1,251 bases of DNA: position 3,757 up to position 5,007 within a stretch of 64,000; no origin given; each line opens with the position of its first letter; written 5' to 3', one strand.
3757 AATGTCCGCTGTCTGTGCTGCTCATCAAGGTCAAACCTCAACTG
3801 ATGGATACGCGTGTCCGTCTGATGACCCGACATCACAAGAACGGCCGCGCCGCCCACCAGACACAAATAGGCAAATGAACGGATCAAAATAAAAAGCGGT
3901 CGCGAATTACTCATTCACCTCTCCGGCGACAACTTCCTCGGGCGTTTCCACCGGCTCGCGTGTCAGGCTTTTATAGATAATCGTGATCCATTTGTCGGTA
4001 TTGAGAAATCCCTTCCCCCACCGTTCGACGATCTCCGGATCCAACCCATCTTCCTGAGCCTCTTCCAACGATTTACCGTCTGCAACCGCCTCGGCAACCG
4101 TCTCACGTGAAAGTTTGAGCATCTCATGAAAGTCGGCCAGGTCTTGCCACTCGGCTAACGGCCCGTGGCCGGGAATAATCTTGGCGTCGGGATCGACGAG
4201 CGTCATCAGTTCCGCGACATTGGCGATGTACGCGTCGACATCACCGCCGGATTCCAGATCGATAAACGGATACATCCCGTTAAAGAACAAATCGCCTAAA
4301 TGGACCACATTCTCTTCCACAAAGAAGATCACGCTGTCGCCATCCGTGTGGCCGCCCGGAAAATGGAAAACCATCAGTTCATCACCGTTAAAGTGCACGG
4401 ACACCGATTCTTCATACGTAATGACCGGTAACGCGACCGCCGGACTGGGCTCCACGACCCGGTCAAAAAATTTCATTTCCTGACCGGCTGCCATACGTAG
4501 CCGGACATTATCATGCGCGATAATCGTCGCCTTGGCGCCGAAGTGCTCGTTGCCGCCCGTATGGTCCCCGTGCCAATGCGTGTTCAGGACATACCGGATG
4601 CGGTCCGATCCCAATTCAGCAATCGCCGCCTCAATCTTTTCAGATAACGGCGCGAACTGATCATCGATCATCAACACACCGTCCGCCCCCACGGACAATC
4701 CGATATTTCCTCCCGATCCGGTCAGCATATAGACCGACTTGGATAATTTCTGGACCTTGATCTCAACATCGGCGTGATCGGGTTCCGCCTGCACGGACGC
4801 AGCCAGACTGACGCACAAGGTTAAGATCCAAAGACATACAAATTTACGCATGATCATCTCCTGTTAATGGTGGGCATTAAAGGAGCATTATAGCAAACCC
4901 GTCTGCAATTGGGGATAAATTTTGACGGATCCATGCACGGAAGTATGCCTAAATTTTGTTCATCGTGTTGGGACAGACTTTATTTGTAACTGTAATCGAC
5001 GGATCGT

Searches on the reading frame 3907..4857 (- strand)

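Call 51: search_protein_families(library=pfam, proteins=[window:3907-4857:-], max_evalue=0.001)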
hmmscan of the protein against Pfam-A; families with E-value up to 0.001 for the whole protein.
window:3907-4857:- (316 aa): 2 families
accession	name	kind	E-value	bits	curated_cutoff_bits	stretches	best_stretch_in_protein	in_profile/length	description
PF00753.33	Lactamase_B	-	1.4e-17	64.7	22.7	1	49-231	5-196/196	Metallo-beta-lactamase superfamily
PF12706.13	Lactamase_B_2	-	7.1e-06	26.2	27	1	85-190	29-143/200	Beta-lactamase superfamily domain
